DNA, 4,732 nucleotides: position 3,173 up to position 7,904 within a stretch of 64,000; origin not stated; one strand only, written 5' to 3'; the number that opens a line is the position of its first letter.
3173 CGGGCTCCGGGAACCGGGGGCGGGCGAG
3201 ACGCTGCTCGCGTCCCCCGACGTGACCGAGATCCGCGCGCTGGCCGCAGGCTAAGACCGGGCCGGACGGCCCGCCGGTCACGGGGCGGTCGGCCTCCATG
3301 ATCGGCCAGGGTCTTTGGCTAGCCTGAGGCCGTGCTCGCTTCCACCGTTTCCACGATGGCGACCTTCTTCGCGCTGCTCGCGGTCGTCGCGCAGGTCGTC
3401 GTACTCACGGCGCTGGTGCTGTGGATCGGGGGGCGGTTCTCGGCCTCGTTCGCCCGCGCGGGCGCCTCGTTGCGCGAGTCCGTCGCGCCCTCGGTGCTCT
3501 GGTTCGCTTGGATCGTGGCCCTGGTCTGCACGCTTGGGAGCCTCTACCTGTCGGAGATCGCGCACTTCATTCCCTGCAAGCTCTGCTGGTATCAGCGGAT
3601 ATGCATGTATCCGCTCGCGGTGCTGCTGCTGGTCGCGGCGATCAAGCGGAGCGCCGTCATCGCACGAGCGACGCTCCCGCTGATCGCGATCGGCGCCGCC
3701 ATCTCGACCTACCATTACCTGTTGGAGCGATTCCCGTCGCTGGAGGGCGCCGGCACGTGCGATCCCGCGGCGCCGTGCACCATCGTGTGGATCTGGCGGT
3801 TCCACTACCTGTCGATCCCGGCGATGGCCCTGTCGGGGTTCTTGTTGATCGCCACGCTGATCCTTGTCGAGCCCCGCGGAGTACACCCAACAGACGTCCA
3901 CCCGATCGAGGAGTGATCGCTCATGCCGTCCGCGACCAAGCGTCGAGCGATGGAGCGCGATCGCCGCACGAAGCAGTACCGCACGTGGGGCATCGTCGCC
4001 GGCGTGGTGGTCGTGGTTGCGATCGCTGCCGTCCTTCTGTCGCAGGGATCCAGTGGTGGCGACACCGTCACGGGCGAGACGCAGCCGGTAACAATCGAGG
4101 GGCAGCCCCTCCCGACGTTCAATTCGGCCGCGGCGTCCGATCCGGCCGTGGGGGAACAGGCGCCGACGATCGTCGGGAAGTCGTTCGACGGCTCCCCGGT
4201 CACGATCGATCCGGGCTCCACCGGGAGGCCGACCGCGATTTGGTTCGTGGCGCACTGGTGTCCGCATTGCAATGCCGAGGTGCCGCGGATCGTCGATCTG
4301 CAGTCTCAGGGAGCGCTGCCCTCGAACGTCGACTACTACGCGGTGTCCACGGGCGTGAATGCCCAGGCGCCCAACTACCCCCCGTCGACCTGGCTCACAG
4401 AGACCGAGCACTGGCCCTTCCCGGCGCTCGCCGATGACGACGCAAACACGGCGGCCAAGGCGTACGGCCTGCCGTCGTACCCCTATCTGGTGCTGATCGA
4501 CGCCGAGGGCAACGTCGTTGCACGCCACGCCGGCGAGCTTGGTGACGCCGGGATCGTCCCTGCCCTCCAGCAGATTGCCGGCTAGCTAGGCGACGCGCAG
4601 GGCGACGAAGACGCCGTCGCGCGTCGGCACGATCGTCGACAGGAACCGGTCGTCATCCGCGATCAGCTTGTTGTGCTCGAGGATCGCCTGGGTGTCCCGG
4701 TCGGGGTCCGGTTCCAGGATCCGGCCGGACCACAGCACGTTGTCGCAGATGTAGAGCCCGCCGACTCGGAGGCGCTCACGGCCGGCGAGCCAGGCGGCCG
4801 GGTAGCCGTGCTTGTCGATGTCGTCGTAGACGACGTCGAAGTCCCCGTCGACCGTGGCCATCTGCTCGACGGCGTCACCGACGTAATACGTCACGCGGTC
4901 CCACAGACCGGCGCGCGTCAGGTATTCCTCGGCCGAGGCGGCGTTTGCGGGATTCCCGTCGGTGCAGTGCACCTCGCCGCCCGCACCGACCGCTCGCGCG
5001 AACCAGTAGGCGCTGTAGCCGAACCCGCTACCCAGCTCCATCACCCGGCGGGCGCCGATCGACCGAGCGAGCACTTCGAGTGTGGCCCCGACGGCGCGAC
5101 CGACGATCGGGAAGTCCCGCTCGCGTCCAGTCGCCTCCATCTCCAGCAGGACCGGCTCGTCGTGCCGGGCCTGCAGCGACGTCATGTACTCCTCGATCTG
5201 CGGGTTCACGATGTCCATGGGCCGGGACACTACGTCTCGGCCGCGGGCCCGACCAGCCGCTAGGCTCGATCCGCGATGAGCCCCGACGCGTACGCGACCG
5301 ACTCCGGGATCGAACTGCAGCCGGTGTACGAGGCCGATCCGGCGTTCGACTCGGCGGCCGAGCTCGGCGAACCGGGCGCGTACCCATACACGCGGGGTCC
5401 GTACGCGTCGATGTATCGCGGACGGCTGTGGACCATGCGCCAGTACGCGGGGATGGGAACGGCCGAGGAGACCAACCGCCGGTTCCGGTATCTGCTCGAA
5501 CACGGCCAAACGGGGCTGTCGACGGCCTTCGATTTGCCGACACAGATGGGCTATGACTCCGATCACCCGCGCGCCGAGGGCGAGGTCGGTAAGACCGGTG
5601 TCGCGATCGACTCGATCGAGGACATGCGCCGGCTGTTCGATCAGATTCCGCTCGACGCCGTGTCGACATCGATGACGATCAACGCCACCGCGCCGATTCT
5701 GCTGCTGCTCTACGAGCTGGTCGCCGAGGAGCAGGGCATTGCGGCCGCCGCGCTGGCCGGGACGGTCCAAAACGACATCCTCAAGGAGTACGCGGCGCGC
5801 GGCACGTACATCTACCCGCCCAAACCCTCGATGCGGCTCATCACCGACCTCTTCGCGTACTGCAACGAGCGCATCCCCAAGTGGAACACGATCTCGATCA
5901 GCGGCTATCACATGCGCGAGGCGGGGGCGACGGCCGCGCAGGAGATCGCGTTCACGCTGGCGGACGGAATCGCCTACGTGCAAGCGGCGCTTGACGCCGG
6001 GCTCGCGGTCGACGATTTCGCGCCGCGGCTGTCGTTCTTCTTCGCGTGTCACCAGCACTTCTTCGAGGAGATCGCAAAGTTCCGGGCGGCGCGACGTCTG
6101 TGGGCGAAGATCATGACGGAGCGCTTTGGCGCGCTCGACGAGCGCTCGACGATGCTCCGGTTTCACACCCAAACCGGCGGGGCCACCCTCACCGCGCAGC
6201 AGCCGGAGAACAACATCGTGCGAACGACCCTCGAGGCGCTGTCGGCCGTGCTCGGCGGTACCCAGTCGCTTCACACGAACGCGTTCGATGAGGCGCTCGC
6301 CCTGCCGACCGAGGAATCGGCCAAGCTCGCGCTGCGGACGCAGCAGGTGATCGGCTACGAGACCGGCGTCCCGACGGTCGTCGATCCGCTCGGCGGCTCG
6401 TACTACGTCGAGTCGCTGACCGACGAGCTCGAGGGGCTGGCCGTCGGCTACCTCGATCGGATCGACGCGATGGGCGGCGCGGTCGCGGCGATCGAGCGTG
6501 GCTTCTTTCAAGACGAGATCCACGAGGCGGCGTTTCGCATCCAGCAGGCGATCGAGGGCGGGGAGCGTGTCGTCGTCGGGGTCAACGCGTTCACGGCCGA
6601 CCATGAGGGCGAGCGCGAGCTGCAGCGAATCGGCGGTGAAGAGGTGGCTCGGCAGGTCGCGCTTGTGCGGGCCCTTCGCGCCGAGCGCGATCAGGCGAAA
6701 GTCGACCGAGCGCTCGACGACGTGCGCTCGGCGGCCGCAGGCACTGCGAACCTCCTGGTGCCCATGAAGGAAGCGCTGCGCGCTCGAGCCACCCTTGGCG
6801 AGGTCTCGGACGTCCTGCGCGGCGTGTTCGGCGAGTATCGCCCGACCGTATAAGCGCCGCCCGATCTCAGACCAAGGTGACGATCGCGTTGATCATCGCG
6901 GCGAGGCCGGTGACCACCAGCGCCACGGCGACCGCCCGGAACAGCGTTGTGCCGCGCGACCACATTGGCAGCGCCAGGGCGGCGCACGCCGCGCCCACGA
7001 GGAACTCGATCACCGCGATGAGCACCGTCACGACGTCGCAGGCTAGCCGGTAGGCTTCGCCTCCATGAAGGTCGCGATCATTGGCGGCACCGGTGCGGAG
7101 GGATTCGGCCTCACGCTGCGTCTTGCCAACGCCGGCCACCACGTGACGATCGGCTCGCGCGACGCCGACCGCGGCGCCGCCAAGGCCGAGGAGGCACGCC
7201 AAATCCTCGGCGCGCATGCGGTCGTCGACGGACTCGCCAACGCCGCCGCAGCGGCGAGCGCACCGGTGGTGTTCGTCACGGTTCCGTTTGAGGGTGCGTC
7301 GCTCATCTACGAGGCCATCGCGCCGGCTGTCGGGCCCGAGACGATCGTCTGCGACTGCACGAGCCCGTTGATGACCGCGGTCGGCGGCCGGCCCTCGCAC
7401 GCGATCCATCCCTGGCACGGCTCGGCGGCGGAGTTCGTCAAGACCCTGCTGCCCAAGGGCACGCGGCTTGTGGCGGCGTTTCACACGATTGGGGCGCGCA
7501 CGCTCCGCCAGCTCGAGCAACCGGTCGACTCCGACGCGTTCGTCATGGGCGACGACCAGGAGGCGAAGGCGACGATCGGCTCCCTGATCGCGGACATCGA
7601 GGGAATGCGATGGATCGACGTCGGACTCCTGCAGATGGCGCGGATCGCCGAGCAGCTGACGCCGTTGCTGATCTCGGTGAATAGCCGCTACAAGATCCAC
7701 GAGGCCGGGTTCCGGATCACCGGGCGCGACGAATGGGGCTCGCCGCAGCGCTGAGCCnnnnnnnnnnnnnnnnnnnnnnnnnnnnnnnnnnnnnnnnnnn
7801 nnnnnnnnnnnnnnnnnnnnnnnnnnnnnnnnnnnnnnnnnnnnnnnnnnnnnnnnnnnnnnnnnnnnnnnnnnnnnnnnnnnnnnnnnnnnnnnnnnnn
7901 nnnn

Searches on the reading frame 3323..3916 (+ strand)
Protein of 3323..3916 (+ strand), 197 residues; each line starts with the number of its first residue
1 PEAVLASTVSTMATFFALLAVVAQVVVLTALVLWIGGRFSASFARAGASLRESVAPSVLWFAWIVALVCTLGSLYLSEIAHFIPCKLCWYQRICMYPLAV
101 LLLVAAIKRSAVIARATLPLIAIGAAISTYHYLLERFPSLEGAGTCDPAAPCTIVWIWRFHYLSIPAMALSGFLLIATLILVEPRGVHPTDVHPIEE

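Call 58: search_protein_families(library=pfam, proteins=[window:3323-3916:+], max_evalue=0.00001)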
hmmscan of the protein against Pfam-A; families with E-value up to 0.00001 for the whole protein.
window:3323-3916:+ (197 aa): 1 family
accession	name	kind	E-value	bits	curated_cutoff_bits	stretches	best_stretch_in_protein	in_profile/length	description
PF02600.21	DsbB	-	4.9e-11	43.7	22.1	1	59-181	5-146/148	Disulfide bond formation protein DsbB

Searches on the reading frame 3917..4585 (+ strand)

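Call 58: search_protein_families(library=pfam, proteins=[window:3917-4585:+], max_evalue=0.00001)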
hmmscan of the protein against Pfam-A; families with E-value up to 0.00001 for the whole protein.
window:3917-4585:+ (222 aa): 3 families
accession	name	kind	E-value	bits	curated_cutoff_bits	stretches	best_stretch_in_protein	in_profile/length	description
PF08534.16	Redoxin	-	1.3e-12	48.2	26.6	1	78-207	2-135/148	Redoxin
PF00578.27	AhpC-TSA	-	5.7e-12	46.1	26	1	78-202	1-123/124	AhpC/TSA family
PF13905.12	Thioredoxin_8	-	3.1e-06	27.9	27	1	103-200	1-94/94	Thioredoxin-like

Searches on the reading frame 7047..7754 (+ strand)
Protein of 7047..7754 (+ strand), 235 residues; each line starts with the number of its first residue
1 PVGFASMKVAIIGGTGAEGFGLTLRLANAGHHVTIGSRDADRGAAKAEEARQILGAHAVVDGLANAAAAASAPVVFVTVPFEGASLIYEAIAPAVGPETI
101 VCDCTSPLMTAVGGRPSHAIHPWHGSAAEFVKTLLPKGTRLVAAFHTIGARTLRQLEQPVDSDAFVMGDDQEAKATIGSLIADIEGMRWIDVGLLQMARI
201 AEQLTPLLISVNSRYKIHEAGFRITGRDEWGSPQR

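Call 58: search_protein_families(library=pfam, proteins=[window:7047-7754:+], max_evalue=0.00001)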
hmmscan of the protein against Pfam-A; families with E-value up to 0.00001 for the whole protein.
window:7047-7754:+ (235 aa): 2 families
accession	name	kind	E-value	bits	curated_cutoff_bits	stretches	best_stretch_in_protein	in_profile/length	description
PF03807.23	F420_oxidored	-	4.3e-12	46.9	21.6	1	8-106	1-93/94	NADP oxidoreductase coenzyme F420-dependent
PF02153.23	PDH_N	-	7.9e-06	25.9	26.5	0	24-106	3-80/154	Prephenate dehydrogenase, nucleotide-binding domain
